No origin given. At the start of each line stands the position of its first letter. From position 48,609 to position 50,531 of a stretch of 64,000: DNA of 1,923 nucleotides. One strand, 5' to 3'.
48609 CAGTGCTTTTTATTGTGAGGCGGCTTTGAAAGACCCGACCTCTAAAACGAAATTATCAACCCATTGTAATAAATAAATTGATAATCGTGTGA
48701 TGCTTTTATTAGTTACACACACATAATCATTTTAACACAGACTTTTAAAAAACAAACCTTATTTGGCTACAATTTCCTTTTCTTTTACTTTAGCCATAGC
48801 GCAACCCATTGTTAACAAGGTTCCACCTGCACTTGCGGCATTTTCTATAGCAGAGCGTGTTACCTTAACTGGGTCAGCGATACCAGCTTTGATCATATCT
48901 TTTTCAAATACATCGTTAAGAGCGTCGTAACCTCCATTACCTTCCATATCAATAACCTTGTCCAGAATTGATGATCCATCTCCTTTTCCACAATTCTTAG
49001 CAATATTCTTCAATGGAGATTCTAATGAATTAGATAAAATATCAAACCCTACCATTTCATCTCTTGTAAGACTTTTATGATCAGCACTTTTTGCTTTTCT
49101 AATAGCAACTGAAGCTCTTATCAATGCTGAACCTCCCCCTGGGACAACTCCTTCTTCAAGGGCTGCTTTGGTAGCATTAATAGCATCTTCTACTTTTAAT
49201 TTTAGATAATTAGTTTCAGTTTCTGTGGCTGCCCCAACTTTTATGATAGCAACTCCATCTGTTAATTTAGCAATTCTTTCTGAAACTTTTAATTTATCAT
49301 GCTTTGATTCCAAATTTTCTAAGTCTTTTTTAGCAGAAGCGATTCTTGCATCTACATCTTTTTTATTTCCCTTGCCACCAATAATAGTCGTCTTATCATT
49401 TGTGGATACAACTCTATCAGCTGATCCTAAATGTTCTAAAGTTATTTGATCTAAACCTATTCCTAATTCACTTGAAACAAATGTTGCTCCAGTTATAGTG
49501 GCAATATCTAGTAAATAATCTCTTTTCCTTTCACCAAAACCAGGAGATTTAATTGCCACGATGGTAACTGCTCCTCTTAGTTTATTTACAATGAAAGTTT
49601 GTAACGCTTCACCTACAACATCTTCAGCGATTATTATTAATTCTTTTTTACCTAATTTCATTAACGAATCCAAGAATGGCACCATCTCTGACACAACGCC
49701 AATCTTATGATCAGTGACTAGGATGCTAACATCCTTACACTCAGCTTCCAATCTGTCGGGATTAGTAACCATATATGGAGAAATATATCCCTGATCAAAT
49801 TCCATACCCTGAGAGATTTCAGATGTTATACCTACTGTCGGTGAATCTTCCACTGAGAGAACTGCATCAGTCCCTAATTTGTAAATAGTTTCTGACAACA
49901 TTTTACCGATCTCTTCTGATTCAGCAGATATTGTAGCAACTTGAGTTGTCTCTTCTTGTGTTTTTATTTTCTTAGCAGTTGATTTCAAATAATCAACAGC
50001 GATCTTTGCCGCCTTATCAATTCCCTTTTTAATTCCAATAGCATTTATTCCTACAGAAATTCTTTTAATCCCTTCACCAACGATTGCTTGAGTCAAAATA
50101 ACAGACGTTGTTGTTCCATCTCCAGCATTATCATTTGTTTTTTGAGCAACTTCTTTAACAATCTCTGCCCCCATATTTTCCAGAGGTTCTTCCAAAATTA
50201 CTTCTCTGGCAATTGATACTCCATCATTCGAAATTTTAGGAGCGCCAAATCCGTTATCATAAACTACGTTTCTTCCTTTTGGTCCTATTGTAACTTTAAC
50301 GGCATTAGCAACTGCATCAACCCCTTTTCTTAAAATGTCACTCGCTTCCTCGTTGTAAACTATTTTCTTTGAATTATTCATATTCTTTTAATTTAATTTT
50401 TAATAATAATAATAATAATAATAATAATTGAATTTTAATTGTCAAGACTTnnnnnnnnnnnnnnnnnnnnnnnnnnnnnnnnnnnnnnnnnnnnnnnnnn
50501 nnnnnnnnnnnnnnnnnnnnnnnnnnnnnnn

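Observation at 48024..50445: Phage groEL-groES in inverted order with separate promoters and a structured groES leader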

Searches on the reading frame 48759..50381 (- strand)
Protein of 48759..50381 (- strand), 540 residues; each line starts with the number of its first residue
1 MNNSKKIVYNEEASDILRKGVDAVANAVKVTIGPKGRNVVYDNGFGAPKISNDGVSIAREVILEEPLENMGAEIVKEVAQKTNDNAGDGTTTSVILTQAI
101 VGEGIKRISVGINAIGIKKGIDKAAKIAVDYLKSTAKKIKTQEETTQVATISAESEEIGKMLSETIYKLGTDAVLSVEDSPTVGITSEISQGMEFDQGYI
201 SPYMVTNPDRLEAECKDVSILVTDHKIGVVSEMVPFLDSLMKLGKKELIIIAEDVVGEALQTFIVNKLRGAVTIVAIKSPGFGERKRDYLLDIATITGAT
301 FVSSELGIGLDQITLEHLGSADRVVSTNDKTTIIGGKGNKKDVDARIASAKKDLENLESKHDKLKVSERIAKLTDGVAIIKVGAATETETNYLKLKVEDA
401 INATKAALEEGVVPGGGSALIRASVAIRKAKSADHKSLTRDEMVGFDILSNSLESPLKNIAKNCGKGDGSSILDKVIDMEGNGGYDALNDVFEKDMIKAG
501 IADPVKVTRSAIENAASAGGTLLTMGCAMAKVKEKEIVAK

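Call 7: search_protein_families(library=pfam, proteins=[window:48759-50381:-])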
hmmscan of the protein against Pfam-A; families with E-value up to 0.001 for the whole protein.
window:48759-50381:- (540 aa): 1 family
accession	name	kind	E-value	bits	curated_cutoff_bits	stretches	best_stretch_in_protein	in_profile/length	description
PF00118.29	Cpn60_TCP1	-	4.4e-61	207.5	34.3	1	24-525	1-482/490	TCP-1/cpn60 chaperonin family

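Call 8: search_dna_similar(collection=phages, mode=protein, query=window:48759-50381:-, max_rows=30)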
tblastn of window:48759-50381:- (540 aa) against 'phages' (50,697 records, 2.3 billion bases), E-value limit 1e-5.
Records with a match: 253; places in all: 253; records where one place covers at least 80% of the query: 194.
Best place of each record, by identity: 60-80% 3; <60% 250.
By first word of the organism name: Vibrio 84; Flavobacterium 73; Pseudomonas 11; Cellulophaga 9; Listeria 8; Bacillus 8; Aeromonas 8; Bacteriophage 7; uncultured 7; Klebsiella 7; and 17 more.
By host as written in the record: - 82; Flavobacterium sp. BAL314 68; Listeria monocytogenes 7; Flavobacterium sp. LMO8 4; Cellulophaga sp. HaHa_2_95 4; Bacillus subtilis 4; Pseudomonas aeruginosa 4; Klebsiella pneumoniae 3; and 58 more.
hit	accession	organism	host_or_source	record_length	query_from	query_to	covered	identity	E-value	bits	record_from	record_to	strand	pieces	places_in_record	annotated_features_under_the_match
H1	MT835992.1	Bacteriophage sp.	human fecal samples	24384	4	534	98%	46.3%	1e-131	428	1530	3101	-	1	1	record has no annotation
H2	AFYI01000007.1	Salmonella enterica subsp. enterica serovar Infantis str. ...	Homo sapiens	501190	4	527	97%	46.9%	1e-128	420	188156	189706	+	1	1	chaperonin GroL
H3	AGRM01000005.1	Salmonella enterica subsp. houtenae str. ATCC BAA-1581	Homo sapiens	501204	4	527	97%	46.9%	7e-128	417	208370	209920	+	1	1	chaperonin GroL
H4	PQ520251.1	Enterococcus phage IME_EF3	-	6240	4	530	98%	45.6%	1e-127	416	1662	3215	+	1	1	record has no annotation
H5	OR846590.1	Enterococcus phage Efs 1-1-1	Enterococcus faecalis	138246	4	530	98%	45.6%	2e-127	416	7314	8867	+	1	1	record has no annotation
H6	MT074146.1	Bacteroides phage SJC03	Bacteroides thetaiotaomicron VPI-5494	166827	2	539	100%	43.9%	1e-118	390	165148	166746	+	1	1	hypothetical protein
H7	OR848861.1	Listeria phage LM 4-14-1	Listeria monocytogenes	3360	4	530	98%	44.8%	3e-130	411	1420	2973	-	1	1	record has no annotation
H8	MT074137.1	Bacteroides phage DAC16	Bacteroides thetaiotaomicron VPI-5485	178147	2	534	99%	43.9%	4e-118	389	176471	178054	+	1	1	hypothetical protein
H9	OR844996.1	Staphylococcus phage SA 1306 Kay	Staphylococcus aureus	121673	5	535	98%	44.1%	4e-127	415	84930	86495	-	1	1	record has no annotation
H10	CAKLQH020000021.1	Acinetobacter phage MD-2021a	not known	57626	3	534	99%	43.9%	7e-124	406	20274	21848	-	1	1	groL: chaperonin Cpn60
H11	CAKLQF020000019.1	Acinetobacter phage MD-2021a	not known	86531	3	534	99%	43.9%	7e-124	406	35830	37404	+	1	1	groL: chaperonin Cpn60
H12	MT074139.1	Bacteroides phage DAC19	Bacteroides thetaiotaomicron VPI-5487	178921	2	534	99%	43.8%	7e-118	389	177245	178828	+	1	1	hypothetical protein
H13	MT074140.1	Bacteroides phage DAC20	Bacteroides thetaiotaomicron VPI-5488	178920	2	534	99%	43.8%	7e-118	389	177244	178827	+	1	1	hypothetical protein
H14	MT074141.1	Bacteroides phage DAC22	Bacteroides thetaiotaomicron VPI-5489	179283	2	534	99%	43.8%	7e-118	389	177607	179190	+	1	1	hypothetical protein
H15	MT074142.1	Bacteroides phage DAC23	Bacteroides thetaiotaomicron VPI-5490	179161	2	534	99%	43.8%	1e-117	388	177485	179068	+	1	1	hypothetical protein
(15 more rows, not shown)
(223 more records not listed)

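Call 12: find_encoding_contigs(protein=window:48759-50381:-, flank=10000, max_places=6)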
Protein window:48759-50381:- (540 aa): no gene with exactly this product is on record in the collection.

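Call 13: find_related_loci(query=window:48759-50381:-, collection=viral_contigs, flank=6000)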
Query window:48759-50381:- (540 aa) in viral_contigs; peptide patterns used: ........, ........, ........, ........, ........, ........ (x = any residue, [..] = any of these).
22 stretches matched a pattern; 2 encode a relative of the query (tblastn E <= 1e-3); 2 distinct loci.
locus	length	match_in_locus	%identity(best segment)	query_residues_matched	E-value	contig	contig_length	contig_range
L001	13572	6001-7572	44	7-535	9e-136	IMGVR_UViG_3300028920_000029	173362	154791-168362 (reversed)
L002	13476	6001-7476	31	12-485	5e-49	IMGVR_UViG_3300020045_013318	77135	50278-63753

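Call 14: find_homologous_proteins(query=window:48759-50381:-, max_evalue=1e-30)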
Query window:48759-50381:- (540 aa): 8000 proteins with E <= 1e-30 among 8000 candidates; the best 120 are listed.
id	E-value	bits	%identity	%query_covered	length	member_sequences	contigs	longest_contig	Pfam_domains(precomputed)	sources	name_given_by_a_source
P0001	6.9e-265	897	80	99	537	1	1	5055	PF00118.30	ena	-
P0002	7.7e-249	845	74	99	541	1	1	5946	PF00118.30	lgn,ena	-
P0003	2.7e-243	826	73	98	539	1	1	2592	PF00118.30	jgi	jgi:chaperonin GroEL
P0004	1.3e-242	824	73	98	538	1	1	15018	PF00118.30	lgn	-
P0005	5.8e-241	819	73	99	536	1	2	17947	PF00118.30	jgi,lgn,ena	-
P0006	2.4e-236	803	71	98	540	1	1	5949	PF00118.30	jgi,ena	-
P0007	2.9e-236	803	71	98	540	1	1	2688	PF00118.30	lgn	-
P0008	4.2e-234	796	71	99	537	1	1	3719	PF00118.30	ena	-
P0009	4.4e-233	793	70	99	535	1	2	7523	PF00118.30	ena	-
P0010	4.8e-233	792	70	99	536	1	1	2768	PF00118.30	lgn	-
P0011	4.7e-232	789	69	99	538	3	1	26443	PF00118.30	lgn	-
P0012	6.3e-230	782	69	99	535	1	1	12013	PF00118.30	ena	-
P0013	8.9e-230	782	68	99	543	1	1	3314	PF00118.30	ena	-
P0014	4.1e-229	779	70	99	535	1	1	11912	PF00118.30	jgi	jgi:chaperonin GroEL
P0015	1.6e-227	774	70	99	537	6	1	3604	PF00118.30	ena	-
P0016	1.0e-226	772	68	98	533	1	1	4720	PF00118.30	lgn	-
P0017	1.7e-226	771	69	99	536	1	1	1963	PF00118.30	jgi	jgi:chaperonin GroEL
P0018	1.3e-225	768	68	98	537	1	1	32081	PF00118.30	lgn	-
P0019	2.4e-225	767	67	99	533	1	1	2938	PF00118.30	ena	-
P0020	3.3e-224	763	68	98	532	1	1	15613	PF00118.30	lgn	-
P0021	5.8e-223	759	69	99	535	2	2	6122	PF00118.30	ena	-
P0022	1.4e-222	758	67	98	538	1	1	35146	PF00118.30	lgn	-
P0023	4.6e-222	756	67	99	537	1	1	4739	PF00118.30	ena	-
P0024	1.1e-221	755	67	99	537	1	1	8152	PF00118.30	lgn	-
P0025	1.9e-221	754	67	98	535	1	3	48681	PF00118.30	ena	-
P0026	1.1e-220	752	66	99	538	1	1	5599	PF00118.30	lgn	-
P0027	2.1e-219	747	64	99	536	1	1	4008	PF00118.30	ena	-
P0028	1.5e-218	745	65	99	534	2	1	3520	PF00118.30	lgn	-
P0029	2.4e-217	741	63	99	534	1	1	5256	PF00118.30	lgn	-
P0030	7.7e-217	739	66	99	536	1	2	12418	PF00118.30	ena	-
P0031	3.3e-216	737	67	98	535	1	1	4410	PF00118.30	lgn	-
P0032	4.0e-215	733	65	99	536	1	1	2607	PF00118.30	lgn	-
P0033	6.2e-215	733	64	99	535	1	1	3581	PF00118.30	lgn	-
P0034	9.6e-214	729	66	98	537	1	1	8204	PF00118.30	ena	-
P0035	1.1e-212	725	63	99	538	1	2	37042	PF00118.30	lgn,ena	-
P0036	1.3e-212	725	66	98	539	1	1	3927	PF00118.30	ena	-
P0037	1.7e-212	725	65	99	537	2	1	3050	PF00118.30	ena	-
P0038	1.9e-210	718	65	98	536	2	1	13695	PF00118.30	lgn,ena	-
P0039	1.1e-209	715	63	99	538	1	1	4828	PF00118.30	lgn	-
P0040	2.0e-209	715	65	98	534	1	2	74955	PF00118.30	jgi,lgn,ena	-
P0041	4.8e-209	713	64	99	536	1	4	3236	PF00118.30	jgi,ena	jgi:chaperonin GroEL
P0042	1.8e-208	711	63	98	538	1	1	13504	PF00118.30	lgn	-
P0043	3.3e-208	711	64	98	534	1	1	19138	PF00118.30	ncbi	-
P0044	6.8e-208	709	64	98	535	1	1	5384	PF00118.30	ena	-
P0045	9.8e-208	709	64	98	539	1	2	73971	PF00118.30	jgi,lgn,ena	-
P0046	3.1e-205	701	63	99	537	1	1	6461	PF00118.30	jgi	-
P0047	6.6e-205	700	62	99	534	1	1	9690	PF00118.30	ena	-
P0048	6.5e-204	696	61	99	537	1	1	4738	PF00118.30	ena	-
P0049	7.9e-204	696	63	98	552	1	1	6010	PF00118.30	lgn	-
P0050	8.6e-204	696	62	99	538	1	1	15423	PF00118.30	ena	-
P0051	1.1e-203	696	62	99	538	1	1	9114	PF00118.30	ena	-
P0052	1.5e-203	695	62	98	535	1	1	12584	PF00118.30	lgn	-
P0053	2.7e-203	694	61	99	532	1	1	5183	PF00118.30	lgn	-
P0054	2.4e-202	691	63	98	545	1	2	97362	PF00118.30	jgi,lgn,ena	-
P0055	2.7e-202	691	61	99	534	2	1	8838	PF00118.30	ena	-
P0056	1.0e-201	689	62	98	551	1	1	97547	PF00118.30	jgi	-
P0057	2.6e-200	685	62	99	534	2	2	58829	PF00118.30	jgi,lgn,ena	-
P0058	4.3e-200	684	61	98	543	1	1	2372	PF00118.30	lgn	-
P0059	5.4e-200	683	62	98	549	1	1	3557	PF00118.30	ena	-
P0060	8.1e-200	683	60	99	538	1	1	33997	PF00118.30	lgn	-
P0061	1.1e-199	682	60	98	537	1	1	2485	PF00118.30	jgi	jgi:chaperonin GroEL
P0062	2.3e-199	681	59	99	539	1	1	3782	PF00118.30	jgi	jgi:chaperonin GroEL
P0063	4.4e-198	677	60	99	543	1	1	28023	PF00118.30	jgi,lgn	jgi:chaperonin GroEL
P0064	1.9e-197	675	62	98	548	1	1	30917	PF00118.30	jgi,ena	-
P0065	6.0e-196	670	61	98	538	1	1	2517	PF00118.30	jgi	-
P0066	8.7e-196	670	60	98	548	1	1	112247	PF00118.30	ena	-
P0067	3.3e-194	664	60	98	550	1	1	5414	PF00118.30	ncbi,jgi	ncbi:MAG: molecular chaperone GroEL [Candidatus Paceibacterota bacterium]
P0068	4.4e-194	664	59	97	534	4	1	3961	PF00118.30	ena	-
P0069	5.0e-194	664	59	99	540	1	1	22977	PF00118.30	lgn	-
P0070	1.2e-193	663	61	98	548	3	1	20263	PF00118.30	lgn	-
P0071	1.3e-193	662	60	98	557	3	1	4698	PF00118.30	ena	-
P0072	3.3e-193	661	60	98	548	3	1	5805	PF00118.30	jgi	jgi:chaperonin GroEL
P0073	9.2e-193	660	61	98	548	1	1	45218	PF00118.30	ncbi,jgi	ncbi:MAG: molecular chaperone GroEL [Bacilli bacterium]|jgi:chaperonin GroEL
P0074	1.6e-192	659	61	98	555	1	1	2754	PF00118.30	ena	-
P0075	4.1e-192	657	60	98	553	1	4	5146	PF00118.30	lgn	-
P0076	8.7e-192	656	60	98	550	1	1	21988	PF00118.30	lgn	-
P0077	1.8e-191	655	59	98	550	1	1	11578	PF00118.30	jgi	jgi:chaperonin GroEL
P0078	1.7e-188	646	57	98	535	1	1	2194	PF00118.30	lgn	-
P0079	2.1e-188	645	59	97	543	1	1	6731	PF00118.30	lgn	-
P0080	2.3e-188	645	59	98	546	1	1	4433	PF00118.30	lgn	-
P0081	2.5e-188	645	58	99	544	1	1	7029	PF00118.30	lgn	-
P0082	4.2e-188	644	59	97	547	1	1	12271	PF00118.30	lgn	-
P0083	6.3e-188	644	59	98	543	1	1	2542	PF00118.30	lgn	-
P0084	6.8e-188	644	59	98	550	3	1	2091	PF00118.30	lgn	-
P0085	1.0e-187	643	57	99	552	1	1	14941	PF00118.30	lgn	-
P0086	2.4e-187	642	58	97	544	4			PF00118.30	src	-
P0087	3.4e-187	641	57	97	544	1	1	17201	PF00118.30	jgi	jgi:chaperonin GroEL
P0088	4.0e-187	641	57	99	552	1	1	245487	PF00118.30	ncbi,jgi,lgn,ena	ncbi:MAG: chaperonin GroEL [Candidatus Paceibacterota bacterium]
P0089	1.0e-186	640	58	99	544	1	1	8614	PF00118.30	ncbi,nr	ncbi:MAG: chaperonin GroEL [Candidatus Yonathbacteria bacterium]|nr:chaperonin GroEL [Candidatus Yon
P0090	1.1e-186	640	58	98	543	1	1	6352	PF00118.30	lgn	-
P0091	1.2e-186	639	57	99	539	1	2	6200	PF00118.30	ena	-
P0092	1.4e-186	639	58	97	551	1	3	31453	PF00118.30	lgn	-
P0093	1.9e-186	639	58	97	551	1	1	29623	PF00118.30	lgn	-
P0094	1.9e-186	639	60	98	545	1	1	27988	PF00118.30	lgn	-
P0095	2.9e-186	638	58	98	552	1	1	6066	PF00118.30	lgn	-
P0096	3.0e-186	638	58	99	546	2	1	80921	PF00118.30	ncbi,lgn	-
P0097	3.3e-186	638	59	97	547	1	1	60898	PF00118.30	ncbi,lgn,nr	ncbi:MAG: chaperonin GroEL [bacterium]|nr:chaperonin GroEL [bacterium]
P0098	1.4e-185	636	58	97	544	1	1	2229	PF00118.30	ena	-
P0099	1.5e-185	636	58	97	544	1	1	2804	PF00118.30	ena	-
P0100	1.6e-185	636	58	97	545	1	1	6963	PF00118.30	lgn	-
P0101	1.8e-185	636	59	98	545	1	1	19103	PF00118.30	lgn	-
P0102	2.5e-185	635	59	98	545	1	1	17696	PF00118.30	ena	-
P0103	2.7e-185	635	57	97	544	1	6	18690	PF00118.30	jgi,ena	-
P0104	2.8e-185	635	57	97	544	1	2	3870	PF00118.30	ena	-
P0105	3.3e-185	635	59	99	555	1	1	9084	PF00118.30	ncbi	-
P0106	4.9e-185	634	57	99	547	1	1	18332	PF00118.30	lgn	-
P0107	5.4e-185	634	59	99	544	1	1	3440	PF00118.30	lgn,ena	-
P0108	7.4e-185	634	55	98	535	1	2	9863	PF00118.30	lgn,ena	-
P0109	8.7e-185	633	58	97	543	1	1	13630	PF00118.30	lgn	-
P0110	9.5e-185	633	58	95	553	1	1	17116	PF00118.30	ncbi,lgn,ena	-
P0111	1.3e-184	633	58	99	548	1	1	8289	PF00118.30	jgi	jgi:chaperonin GroEL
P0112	1.9e-184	632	58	97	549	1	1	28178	PF00118.30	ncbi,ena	-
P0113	2.1e-184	632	58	98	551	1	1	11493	PF00118.30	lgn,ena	-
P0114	2.2e-184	632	57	97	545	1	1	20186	PF00118.30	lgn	-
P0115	2.3e-184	632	57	96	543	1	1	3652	PF00118.30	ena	-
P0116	2.9e-184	632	58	97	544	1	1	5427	PF00118.30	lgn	-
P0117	3.1e-184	631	59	98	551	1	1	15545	PF00118.30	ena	-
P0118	3.6e-184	631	57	99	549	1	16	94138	PF00118.30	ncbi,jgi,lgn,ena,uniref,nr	ncbi:MAG: chaperonin GroL [Candidatus Taylorbacteria bacterium RIFCSPLOWO2_12_FULL_43_20]|uniref:Cha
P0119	5.0e-184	631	57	96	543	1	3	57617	PF00118.30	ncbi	-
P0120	5.1e-184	631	58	99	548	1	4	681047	PF00118.30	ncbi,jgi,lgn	jgi:chaperonin GroEL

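Call 15: find_encoding_contigs(protein=P0001, flank=10000, max_places=2)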
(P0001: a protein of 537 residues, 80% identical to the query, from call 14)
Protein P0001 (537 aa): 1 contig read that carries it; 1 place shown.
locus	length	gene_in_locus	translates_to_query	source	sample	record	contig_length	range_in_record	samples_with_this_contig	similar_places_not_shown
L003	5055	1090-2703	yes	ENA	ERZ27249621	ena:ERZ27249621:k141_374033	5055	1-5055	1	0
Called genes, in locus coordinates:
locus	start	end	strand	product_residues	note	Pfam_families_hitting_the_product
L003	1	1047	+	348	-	?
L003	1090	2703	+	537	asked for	PF00118:Cpn60_TCP1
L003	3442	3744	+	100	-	PF00166:Cpn10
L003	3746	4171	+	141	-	-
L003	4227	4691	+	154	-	PF01464:SLT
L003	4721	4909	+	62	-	-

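Call 16: find_encoding_contigs(protein=P0004, flank=10000, max_places=2)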
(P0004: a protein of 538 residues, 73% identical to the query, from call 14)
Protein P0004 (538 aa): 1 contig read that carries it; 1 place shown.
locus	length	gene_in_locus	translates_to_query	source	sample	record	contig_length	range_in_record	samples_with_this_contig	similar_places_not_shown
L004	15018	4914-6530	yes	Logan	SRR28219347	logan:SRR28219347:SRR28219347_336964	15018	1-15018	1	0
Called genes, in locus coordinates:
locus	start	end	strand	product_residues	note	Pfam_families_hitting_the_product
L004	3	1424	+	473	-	?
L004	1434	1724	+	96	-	-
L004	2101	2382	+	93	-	-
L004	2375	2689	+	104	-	-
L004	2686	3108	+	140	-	PF20194:DUF6557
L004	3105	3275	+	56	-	-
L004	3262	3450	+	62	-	-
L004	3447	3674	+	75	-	-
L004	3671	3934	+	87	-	-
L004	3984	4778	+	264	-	-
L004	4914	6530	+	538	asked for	PF00118:Cpn60_TCP1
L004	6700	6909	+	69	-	-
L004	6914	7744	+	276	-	PF05443:ROS_MUCR (weak)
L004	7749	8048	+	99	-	PF00166:Cpn10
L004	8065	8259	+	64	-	-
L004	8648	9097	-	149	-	-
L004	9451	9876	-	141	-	-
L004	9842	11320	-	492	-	-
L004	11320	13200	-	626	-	PF14395:COOH-NH2_lig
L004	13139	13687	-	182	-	-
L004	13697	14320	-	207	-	-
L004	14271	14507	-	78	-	-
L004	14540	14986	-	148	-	-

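Call 17: find_encoding_contigs(protein=P0005, flank=10000, max_places=2)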
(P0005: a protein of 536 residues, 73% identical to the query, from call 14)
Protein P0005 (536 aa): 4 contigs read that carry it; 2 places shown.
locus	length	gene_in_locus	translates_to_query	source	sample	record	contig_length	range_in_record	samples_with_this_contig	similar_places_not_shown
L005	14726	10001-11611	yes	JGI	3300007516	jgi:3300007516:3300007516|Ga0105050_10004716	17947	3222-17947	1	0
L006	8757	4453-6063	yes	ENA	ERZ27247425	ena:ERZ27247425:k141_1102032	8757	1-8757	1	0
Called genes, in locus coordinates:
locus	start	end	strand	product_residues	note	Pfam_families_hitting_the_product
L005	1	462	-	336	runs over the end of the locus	PF00154:RecA_N, PF06745:ATPase (weak), PF08423:Rad51 (weak), PF21096:RecA_C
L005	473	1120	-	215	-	-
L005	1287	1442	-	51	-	-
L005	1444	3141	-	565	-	PF00176:SNF2-rel_dom, PF00271:Helicase_C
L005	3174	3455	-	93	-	-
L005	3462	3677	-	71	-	PF13411:MerR_1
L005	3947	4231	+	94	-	-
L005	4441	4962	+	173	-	PF10544:T5orf172, PF13455:MUG113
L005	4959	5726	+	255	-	-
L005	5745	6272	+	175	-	PF01695:IstB_IS21, PF00308:Bac_DnaA, PF00004:AAA (weak)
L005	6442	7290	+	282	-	PF07460:NUMOD3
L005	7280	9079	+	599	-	PF09250:Prim-Pol, PF03796:DnaB_C (weak), PF06745:ATPase (weak), PF13481:AAA_25 (faint), PF03796:DnaB_C (weak)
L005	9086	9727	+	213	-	-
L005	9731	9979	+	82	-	-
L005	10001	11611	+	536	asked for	PF00118:Cpn60_TCP1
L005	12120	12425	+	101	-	PF00166:Cpn10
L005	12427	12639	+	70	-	-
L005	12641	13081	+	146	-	-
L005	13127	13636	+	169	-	PF01464:SLT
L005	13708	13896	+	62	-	-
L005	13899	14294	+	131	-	-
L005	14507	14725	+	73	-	?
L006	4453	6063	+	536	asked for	PF00118:Cpn60_TCP1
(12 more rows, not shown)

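Call 23: find_encoding_contigs(protein=P0011, flank=10000, max_places=2)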
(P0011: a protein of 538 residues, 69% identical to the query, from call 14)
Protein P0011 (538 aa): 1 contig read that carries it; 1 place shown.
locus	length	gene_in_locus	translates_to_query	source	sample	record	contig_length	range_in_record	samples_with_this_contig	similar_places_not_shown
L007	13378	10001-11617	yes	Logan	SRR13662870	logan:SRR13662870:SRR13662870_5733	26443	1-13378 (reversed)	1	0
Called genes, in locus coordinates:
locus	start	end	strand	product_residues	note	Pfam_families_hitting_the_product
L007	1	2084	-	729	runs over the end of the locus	PF00154:RecA_N, PF13481:AAA_25 (faint), PF06745:ATPase (weak), PF08423:Rad51 (faint), PF14890:Intein_splicing, PF14528:LAGLIDADG_3, PF00154:RecA_N, PF21096:RecA_C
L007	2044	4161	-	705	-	PF00176:SNF2-rel_dom, PF04851:ResIII (weak), PF14890:Intein_splicing, PF00176:SNF2-rel_dom, PF00271:Helicase_C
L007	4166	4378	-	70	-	PF13411:MerR_1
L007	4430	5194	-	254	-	PF00483:NTP_transferase, PF12804:NTP_transf_3 (weak)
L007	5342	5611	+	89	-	-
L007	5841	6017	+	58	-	-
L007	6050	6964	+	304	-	-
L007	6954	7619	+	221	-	PF00308:Bac_DnaA (weak)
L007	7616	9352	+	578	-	PF09250:Prim-Pol, PF08708:PriCT_1 (weak), PF03796:DnaB_C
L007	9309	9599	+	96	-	-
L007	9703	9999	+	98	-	PF11195:Tad2-like (weak)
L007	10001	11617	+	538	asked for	PF00118:Cpn60_TCP1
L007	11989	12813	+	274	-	PF05443:ROS_MUCR (weak)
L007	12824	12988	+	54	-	-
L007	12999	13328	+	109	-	PF00166:Cpn10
